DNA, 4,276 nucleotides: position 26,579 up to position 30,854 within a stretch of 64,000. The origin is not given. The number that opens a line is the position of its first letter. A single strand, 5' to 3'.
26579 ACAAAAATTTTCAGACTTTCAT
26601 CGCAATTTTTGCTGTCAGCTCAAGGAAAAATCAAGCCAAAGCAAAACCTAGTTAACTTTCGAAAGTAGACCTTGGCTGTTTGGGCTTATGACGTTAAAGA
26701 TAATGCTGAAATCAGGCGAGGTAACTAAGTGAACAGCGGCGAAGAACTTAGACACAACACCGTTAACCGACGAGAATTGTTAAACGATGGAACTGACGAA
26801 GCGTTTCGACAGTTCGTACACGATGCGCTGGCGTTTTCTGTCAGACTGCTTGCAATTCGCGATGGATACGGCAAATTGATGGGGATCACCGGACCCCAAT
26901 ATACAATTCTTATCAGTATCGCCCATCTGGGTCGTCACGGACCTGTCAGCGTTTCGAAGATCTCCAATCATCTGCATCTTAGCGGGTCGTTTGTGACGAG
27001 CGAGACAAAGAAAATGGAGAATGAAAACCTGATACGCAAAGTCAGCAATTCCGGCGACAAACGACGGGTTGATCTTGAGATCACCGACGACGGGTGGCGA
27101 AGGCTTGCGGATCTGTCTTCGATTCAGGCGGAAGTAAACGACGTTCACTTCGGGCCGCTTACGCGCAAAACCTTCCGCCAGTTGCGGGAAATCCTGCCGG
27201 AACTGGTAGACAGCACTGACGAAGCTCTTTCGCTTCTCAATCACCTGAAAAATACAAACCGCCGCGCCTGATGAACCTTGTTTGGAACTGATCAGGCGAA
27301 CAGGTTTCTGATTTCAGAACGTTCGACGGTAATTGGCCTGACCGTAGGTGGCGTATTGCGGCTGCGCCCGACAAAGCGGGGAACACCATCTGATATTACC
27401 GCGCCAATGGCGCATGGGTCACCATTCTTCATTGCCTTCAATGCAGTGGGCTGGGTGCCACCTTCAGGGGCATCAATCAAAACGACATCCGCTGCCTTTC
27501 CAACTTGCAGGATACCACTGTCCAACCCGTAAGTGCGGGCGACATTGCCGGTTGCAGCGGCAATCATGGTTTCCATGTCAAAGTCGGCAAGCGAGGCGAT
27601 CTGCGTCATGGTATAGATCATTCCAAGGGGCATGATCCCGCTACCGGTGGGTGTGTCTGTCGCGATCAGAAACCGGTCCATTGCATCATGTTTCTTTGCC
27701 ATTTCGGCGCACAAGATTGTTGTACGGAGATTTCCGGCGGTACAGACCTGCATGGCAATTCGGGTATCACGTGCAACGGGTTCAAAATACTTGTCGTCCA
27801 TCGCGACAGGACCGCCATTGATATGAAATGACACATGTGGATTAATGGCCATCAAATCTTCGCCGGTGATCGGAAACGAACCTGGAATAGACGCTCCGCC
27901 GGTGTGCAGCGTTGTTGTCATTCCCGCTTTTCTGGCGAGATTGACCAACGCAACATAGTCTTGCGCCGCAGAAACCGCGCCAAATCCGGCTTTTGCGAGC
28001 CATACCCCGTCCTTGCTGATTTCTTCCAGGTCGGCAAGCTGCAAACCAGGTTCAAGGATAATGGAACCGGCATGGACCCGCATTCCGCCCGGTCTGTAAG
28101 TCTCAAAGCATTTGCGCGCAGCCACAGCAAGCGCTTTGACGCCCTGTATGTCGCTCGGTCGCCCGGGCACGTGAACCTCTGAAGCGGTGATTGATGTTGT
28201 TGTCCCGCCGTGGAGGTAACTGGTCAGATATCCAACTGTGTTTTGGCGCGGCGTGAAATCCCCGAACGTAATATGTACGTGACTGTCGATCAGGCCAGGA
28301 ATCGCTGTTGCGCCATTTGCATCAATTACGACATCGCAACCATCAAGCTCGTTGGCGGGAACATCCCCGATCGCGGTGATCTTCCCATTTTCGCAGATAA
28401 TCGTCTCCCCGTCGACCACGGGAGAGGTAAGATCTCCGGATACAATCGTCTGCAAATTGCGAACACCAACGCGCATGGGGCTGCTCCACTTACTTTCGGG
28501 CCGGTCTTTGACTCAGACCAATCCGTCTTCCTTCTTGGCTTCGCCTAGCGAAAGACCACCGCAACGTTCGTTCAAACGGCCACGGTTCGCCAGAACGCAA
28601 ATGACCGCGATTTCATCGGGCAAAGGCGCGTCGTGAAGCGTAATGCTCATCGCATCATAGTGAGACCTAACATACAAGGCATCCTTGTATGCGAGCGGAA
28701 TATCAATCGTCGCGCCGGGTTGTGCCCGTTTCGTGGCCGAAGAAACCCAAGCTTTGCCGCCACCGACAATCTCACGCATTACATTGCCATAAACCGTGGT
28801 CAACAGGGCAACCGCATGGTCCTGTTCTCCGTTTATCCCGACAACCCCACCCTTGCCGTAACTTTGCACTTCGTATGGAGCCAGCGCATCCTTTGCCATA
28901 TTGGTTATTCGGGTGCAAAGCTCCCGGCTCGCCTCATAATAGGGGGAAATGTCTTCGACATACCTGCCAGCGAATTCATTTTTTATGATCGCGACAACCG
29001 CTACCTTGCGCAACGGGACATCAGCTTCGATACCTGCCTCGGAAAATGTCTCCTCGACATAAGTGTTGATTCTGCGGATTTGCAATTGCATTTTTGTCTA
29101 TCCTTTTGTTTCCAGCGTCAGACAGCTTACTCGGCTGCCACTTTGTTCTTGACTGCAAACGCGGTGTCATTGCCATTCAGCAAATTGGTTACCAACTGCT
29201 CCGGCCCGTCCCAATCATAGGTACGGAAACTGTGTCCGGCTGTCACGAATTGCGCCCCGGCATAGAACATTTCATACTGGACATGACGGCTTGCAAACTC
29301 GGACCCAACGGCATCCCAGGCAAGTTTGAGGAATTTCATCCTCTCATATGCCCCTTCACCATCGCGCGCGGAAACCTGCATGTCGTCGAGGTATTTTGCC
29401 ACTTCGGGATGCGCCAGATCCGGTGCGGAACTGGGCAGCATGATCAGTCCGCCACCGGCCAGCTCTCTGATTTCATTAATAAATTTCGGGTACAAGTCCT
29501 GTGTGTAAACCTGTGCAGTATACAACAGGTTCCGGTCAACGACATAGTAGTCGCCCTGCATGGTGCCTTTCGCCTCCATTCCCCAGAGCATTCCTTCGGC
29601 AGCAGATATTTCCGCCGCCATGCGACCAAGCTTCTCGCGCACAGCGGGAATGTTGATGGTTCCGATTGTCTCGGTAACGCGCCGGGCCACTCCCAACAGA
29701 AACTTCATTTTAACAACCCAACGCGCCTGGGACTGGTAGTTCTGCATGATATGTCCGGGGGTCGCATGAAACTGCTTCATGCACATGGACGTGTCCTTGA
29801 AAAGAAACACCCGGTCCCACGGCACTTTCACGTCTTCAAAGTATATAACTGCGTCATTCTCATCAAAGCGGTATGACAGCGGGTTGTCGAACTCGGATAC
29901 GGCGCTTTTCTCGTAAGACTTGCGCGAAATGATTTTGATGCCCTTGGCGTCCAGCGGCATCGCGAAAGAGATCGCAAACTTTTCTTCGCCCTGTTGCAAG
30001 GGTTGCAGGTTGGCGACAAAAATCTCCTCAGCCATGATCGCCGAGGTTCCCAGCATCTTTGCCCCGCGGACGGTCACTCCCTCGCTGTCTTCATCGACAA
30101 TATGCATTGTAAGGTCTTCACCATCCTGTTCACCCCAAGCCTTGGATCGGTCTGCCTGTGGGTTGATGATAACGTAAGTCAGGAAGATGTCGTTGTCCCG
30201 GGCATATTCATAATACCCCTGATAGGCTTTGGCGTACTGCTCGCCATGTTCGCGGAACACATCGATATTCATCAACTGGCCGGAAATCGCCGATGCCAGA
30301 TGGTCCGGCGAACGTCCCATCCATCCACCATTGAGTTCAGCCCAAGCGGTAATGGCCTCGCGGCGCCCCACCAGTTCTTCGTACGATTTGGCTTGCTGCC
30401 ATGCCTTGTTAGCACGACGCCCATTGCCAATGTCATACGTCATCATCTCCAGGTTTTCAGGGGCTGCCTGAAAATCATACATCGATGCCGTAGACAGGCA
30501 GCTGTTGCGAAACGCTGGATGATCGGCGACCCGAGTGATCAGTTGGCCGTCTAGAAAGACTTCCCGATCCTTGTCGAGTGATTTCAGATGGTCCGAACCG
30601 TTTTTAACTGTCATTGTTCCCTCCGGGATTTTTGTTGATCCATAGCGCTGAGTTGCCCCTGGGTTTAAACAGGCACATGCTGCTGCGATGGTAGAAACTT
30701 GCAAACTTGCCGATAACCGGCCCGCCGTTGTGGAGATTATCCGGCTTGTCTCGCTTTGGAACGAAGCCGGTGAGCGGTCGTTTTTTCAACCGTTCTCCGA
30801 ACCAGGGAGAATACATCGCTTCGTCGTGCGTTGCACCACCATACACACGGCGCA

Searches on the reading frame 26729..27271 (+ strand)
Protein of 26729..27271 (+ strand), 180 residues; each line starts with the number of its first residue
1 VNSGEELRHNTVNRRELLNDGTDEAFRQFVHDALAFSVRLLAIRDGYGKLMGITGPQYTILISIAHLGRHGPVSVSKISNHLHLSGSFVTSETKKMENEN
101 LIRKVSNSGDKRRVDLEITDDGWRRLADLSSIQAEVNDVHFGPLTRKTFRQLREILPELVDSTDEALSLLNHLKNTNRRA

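Call 32: search_protein_families(library=pfam, proteins=[window:26729-27271:+], max_evalue=0.001)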
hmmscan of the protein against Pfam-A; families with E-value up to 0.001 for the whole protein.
window:26729-27271:+ (180 aa): 4 families
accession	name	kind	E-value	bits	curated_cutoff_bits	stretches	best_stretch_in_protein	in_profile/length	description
PF01047.28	MarR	-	9.8e-10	38.6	24.6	1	53-114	1-59/59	MarR family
PF12802.13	MarR_2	-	9.1e-09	35.8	27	1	52-113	2-61/61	MarR family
PF22381.2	Staph_reg_Sar_Rot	-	1.4e-05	25.5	27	1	51-123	10-79/85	Transcriptional regulator SarA/Rot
PF13463.12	HTH_27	-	0.00026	21.6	22.2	1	54-122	2-68/68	Winged helix DNA-binding domain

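Call 56: search_protein_families(library=ncbifam, proteins=[window:26729-27271:+], max_evalue=1e-10)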
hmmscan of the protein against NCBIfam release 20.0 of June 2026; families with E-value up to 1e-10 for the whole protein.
window:26729-27271:+ (180 aa): 0 families

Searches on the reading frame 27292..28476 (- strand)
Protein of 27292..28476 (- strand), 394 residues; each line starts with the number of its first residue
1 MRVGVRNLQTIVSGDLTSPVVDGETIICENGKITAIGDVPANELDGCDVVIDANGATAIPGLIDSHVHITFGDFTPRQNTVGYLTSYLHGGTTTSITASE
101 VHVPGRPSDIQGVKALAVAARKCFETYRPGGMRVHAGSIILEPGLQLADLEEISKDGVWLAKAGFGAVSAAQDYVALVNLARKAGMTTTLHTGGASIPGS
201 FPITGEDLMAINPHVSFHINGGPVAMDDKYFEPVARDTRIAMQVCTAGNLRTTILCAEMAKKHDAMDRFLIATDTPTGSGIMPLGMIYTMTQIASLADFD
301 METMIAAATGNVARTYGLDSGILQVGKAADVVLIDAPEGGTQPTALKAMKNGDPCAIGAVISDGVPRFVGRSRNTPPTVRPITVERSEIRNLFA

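Call 8: search_protein_families(library=pfam, proteins=[window:27292-28476:-], max_evalue=0.00001)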
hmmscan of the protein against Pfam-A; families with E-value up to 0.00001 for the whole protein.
window:27292-28476:- (394 aa): 2 families
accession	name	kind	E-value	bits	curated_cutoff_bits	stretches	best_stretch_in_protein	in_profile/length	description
PF01979.26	Amidohydro_1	-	1.9e-16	60.7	25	1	58-364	2-342/345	Amidohydrolase family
PF07969.17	Amidohydro_3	-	1.2e-12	48.6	29.7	0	298-357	406-461/472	Amidohydrolase family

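Call 56: search_protein_families(library=ncbifam, proteins=[window:27292-28476:-], max_evalue=1e-10)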
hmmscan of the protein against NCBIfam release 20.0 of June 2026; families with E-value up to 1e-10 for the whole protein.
window:27292-28476:- (394 aa): 2 families
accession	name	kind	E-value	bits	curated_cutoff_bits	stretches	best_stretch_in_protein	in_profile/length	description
NF011990.0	PRK15446.2-6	subfamily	3.9e-12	45.6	233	0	18-80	14-77/390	alpha-D-ribose 1-methylphosphonate 5-triphosphate diphosphatase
TIGR01224.1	hutI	equivalog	8.2e-11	41.3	298.15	0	24-73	4-53/377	imidazolonepropionase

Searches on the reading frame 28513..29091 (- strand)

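Call 8: search_protein_families(library=pfam, proteins=[window:28513-29091:-], max_evalue=0.00001)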
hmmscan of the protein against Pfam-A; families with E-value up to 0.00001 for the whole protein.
window:28513-29091:- (192 aa): 1 family
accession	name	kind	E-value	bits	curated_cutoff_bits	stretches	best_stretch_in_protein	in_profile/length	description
PF06684.16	AA_synth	-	2.4e-62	209.9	27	1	5-178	1-175/175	Amino acid synthesis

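Call 56: search_protein_families(library=ncbifam, proteins=[window:28513-29091:-], max_evalue=1e-10)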
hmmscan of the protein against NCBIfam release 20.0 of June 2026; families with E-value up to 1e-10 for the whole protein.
window:28513-29091:- (192 aa): 0 families

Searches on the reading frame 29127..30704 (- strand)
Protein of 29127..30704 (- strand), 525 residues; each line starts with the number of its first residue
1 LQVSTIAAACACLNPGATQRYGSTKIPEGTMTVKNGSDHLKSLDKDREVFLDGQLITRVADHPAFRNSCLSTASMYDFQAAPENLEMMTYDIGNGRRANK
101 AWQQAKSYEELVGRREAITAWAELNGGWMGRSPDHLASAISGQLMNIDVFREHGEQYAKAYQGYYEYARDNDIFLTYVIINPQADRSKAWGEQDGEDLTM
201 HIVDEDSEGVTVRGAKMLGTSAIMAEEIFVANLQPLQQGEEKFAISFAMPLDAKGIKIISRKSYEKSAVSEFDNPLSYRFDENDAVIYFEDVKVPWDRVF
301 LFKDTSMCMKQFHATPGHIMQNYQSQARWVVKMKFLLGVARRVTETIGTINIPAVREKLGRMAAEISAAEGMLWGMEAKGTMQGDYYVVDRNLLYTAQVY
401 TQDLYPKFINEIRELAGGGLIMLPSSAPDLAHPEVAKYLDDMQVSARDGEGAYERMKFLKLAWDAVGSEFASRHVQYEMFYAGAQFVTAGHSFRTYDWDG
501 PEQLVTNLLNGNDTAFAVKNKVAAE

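Call 8: search_protein_families(library=pfam, proteins=[window:29127-30704:-], max_evalue=0.00001)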
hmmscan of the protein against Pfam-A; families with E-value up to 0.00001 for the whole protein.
window:29127-30704:- (525 aa): 2 families
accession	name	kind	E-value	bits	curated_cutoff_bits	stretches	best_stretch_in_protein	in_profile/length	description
PF11794.13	HpaB_N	-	2.1e-86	290.3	35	1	36-301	2-270/270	4-hydroxyphenylacetate 3-hydroxylase N terminal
PF03241.18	HpaB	-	1.7e-53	181.2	25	1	310-509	3-201/202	4-hydroxyphenylacetate 3-hydroxylase C terminal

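Call 56: search_protein_families(library=ncbifam, proteins=[window:29127-30704:-], max_evalue=1e-10)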
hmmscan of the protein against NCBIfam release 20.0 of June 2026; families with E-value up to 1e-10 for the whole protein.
window:29127-30704:- (525 aa): 2 families
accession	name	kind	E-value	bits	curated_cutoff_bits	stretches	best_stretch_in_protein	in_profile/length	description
TIGR02309.1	HpaB-1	equivalog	2.9e-88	297.1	480.2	1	36-509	4-474/477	4-hydroxyphenylacetate 3-monooxygenase, oxygenase component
TIGR02310.1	HpaB-2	equivalog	1.3e-81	274.9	885.2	1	35-485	14-464/519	4-hydroxyphenylacetate 3-monooxygenase, oxygenase component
